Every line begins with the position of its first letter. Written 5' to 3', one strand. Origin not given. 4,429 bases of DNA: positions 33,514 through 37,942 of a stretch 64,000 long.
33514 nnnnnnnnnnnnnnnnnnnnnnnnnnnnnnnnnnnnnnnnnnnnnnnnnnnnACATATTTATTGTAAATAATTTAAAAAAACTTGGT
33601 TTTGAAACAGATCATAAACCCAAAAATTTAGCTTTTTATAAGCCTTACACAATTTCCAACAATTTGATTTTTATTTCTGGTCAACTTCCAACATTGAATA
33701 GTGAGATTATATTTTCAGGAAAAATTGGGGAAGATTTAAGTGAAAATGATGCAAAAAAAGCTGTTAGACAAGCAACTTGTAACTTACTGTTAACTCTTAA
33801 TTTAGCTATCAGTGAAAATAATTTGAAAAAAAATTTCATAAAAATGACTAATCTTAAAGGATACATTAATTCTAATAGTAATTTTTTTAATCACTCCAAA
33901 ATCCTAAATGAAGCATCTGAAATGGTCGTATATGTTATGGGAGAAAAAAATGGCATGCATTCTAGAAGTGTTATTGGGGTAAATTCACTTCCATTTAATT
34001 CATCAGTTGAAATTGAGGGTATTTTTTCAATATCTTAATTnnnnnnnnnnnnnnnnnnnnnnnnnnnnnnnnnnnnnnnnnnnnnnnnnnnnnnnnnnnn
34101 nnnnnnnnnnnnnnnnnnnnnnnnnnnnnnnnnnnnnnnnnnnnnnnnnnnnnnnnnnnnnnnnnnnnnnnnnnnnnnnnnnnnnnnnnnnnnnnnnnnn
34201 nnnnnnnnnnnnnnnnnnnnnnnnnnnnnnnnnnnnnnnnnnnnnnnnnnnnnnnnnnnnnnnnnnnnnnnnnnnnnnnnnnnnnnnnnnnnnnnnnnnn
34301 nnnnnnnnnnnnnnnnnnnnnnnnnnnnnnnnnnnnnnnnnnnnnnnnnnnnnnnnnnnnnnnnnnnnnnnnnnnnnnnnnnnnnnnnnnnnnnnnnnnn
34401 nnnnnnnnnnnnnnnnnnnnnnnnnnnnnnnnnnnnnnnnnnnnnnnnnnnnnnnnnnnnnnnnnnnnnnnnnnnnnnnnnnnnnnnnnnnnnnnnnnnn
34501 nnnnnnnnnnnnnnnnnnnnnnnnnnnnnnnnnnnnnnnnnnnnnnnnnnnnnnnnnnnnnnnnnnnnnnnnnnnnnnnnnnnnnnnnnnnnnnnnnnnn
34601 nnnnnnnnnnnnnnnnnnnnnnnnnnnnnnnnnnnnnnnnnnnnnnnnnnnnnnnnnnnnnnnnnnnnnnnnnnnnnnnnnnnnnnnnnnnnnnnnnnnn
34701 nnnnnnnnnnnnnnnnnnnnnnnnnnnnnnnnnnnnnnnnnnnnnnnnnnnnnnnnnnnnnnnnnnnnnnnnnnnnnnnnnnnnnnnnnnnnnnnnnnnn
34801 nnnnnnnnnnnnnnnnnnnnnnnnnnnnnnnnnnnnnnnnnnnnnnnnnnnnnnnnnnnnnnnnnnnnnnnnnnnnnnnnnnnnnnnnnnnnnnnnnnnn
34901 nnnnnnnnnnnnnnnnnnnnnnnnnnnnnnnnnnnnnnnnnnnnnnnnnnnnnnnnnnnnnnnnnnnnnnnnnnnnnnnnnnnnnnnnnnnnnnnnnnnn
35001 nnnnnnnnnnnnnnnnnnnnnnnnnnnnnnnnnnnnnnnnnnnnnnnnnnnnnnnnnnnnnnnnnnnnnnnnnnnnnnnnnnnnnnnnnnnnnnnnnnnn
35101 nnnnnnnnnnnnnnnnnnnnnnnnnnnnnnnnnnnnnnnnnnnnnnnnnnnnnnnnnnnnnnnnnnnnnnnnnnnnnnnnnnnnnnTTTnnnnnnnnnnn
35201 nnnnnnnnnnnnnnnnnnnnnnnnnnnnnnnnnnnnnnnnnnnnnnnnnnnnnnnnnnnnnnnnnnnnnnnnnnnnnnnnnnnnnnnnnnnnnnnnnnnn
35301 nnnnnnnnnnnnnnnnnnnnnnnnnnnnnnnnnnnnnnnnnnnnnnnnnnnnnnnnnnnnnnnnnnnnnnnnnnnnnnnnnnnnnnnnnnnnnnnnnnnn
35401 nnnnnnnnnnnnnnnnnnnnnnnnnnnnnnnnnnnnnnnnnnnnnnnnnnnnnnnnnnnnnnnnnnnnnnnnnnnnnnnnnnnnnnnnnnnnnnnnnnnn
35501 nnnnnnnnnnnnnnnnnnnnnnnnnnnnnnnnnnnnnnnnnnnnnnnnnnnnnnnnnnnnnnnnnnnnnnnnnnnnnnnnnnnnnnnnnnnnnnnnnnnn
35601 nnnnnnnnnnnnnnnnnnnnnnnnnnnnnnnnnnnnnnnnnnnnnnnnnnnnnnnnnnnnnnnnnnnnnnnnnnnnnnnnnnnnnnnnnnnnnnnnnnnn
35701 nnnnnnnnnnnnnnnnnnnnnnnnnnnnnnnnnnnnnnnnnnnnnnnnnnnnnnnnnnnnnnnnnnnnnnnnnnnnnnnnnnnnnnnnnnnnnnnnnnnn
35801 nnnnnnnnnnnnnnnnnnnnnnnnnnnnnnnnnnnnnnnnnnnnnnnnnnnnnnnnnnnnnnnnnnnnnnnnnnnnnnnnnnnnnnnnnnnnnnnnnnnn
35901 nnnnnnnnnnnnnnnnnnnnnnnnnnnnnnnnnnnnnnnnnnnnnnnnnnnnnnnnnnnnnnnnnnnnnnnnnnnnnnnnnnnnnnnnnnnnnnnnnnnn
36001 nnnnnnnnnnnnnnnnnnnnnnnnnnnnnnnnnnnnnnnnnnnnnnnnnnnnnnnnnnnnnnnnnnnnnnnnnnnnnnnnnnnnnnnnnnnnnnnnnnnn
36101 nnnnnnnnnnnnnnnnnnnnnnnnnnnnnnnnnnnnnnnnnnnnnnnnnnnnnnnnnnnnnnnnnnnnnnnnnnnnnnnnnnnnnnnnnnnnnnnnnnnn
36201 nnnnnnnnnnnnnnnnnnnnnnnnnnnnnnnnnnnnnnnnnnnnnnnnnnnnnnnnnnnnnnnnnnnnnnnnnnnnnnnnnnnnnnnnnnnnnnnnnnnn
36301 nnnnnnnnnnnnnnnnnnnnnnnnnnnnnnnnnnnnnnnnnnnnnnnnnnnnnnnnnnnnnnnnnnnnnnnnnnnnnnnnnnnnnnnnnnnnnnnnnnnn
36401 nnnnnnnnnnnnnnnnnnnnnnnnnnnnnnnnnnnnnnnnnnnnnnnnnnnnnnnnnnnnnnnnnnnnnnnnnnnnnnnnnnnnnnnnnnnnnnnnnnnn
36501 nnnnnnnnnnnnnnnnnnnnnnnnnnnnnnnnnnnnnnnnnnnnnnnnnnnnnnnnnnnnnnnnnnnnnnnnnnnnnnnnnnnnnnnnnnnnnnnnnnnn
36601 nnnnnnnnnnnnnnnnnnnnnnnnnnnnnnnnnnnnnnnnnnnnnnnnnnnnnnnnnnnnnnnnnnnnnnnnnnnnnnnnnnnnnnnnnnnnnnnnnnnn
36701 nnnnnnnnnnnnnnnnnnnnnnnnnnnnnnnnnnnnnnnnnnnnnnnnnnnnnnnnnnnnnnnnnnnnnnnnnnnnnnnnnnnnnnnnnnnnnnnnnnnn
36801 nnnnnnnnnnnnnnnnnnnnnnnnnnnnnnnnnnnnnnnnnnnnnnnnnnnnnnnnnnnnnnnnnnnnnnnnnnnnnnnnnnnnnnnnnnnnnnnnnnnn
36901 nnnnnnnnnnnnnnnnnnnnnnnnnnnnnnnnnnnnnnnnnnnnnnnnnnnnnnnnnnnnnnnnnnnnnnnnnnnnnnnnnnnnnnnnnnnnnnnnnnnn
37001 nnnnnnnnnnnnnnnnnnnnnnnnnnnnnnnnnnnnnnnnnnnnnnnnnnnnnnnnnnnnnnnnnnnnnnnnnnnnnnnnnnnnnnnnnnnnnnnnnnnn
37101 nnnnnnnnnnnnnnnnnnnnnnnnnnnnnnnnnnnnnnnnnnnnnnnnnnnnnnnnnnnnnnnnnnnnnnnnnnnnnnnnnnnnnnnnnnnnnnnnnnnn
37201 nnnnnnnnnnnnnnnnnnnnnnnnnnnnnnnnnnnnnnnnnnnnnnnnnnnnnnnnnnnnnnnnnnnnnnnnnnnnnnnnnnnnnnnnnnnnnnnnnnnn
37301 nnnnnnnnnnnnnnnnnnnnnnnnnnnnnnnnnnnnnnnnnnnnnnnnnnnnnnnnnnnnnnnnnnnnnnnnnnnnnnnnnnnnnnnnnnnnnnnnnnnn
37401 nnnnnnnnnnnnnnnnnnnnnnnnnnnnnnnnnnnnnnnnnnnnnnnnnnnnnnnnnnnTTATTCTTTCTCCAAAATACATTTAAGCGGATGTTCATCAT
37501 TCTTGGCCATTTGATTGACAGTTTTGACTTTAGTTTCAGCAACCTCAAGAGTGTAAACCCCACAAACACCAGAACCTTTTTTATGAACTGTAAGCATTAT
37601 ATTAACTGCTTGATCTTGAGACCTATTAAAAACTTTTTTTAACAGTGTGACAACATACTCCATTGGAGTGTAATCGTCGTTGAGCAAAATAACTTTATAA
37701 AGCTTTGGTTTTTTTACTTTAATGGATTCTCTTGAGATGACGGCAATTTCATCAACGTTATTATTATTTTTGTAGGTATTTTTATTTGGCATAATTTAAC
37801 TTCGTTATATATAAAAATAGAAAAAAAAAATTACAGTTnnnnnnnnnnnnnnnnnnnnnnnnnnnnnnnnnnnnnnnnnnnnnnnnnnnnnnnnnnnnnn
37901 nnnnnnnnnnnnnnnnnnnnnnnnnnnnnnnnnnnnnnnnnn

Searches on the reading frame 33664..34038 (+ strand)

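Call 56: search_protein_families(library=pfam, proteins=[window:33664-34038:+], max_evalue=0.001)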
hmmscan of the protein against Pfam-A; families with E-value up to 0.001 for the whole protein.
window:33664-34038:+ (124 aa): 2 families
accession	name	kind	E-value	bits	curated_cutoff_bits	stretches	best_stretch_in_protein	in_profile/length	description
PF14588.11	YjgF_endoribonc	-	2.5e-12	47.3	35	1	3-114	32-139/148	YjgF/chorismate_mutase-like, putative endoribonuclease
PF01042.26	Ribonuc_L-PSP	-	2.2e-08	34.6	27.3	1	12-120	18-118/121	Endoribonuclease L-PSP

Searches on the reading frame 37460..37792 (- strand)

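Call 56: search_protein_families(library=pfam, proteins=[window:37460-37792:-], max_evalue=0.001)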
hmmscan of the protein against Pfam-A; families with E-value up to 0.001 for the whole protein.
window:37460-37792:- (110 aa): 1 family
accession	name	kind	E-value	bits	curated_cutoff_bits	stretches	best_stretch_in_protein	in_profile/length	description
PF02617.22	ClpS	-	2.4e-35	120.6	23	1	27-105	1-79/80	ATP-dependent Clp protease adaptor protein ClpS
